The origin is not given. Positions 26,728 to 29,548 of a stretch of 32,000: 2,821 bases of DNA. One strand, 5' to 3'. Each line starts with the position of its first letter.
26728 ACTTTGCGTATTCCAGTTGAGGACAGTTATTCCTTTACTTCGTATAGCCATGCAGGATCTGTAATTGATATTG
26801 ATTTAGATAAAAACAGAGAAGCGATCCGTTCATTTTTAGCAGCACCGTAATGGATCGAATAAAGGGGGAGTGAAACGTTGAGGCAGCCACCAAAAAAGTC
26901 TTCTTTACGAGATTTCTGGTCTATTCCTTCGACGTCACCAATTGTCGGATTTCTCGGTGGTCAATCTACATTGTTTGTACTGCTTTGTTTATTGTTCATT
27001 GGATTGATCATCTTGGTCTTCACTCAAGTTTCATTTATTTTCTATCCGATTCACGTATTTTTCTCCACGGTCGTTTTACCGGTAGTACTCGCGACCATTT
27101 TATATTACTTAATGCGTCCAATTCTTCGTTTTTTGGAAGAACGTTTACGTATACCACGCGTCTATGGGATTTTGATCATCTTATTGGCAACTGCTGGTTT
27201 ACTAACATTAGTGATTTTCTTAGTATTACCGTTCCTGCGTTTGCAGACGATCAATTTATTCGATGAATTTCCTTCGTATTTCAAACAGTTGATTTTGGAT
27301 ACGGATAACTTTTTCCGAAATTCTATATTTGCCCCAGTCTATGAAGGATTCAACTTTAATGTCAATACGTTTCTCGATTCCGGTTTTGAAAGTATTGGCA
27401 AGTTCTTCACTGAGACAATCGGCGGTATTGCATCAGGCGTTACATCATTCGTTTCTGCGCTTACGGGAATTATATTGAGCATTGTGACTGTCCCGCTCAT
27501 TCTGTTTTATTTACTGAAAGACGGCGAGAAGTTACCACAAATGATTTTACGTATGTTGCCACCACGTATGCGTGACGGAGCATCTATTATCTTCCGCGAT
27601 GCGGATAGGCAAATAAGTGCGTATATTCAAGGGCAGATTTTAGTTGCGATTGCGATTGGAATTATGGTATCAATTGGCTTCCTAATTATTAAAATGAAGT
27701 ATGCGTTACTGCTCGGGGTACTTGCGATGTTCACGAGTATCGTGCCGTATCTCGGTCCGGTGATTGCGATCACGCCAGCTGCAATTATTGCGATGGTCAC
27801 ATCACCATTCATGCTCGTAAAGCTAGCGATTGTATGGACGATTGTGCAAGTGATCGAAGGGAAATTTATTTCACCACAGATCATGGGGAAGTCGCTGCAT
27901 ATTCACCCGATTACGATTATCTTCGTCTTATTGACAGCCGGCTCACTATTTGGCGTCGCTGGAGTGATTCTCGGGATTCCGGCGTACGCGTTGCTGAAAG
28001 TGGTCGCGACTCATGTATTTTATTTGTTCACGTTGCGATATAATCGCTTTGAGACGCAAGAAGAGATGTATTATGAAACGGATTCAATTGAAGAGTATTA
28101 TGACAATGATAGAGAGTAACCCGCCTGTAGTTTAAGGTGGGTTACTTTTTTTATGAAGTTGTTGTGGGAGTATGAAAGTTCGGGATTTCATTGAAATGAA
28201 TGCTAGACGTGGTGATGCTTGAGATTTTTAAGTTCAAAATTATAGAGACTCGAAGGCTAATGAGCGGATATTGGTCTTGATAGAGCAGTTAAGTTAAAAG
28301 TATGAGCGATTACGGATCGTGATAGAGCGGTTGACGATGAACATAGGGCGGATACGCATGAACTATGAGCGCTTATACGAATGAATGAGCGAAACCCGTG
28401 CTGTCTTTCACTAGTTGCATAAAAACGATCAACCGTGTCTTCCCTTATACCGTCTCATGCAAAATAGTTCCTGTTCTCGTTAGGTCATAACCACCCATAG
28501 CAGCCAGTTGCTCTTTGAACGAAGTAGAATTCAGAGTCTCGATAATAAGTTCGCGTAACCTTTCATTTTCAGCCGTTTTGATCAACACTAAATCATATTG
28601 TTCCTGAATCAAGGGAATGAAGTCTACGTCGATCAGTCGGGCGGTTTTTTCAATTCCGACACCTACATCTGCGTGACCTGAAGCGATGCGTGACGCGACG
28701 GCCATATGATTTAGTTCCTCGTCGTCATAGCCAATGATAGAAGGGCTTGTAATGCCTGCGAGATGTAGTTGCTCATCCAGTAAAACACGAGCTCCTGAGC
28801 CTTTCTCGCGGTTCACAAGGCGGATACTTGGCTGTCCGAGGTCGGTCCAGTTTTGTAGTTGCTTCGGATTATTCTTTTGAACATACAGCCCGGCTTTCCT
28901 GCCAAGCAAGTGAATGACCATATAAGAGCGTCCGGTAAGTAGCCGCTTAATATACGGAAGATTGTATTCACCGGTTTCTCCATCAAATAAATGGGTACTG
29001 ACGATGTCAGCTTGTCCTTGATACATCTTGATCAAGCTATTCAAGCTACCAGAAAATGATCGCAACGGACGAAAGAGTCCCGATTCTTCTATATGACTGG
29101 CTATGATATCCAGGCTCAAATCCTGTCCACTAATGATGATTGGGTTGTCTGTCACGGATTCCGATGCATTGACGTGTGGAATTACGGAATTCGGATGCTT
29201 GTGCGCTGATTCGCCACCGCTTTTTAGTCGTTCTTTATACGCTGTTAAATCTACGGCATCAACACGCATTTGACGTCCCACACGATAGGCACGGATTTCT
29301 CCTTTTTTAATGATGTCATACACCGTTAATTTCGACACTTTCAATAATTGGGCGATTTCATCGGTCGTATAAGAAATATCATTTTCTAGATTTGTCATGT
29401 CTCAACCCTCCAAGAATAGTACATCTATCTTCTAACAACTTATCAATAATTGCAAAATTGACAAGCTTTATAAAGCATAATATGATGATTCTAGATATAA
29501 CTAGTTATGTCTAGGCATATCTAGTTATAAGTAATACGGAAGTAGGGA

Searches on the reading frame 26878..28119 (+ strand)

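Call 21: search_protein_families(library=pfam, proteins=[window:26878-28119:+])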
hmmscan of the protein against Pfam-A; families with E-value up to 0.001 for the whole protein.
window:26878-28119:+ (413 aa): 1 family
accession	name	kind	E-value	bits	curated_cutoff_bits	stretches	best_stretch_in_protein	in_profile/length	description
PF01594.21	AI-2E_transport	-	9.4e-77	258.8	34.3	1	43-379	2-325/327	AI-2E family transporter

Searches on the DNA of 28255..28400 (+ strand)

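Call 57: search_dna_similar(query=window:28255-28400:+, collection=plasmids, mode=distant, max_evalue=10, max_rows=30)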
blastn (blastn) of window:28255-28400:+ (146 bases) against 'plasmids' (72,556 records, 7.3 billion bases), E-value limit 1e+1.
Records with a match: 3; places in all: 3; records where one place covers at least 80% of the query: 0.
Best place of each record, by identity: 90-95% 2; 80-90% 1.
By first word of the organism name: Fusobacterium 1; Skermanella 1; Thiospirochaeta 1.
By predicted mobility (MOB-suite, as given by PLSDB): non-mobilizable 2; mobilizable 1.
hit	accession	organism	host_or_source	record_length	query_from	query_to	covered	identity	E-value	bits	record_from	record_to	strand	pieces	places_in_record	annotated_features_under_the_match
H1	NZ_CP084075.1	Fusobacterium vincentii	-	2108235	16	46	21%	87.1%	1e+0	39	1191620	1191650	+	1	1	none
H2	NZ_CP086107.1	Skermanella mucosa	single cell,crude oil contaminated ...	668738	71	96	18%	92.3%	1e+0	39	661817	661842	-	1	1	none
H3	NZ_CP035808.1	Thiospirochaeta perfilievii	cell culture,Thiodendron" bacterial ...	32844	24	48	17%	92.0%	5e+0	37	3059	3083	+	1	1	transposase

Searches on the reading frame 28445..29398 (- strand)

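Call 21: search_protein_families(library=pfam, proteins=[window:28445-29398:-])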
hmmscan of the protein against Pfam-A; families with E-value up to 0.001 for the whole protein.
window:28445-29398:- (317 aa): 2 families
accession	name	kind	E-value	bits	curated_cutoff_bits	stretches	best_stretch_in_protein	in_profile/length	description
PF12727.12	PBP_like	-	8.2e-62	208.2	27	1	109-288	11-191/193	PBP superfamily domain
PF12728.13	HTH_17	-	5e-13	49.5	27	1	10-57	2-49/51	Helix-turn-helix domain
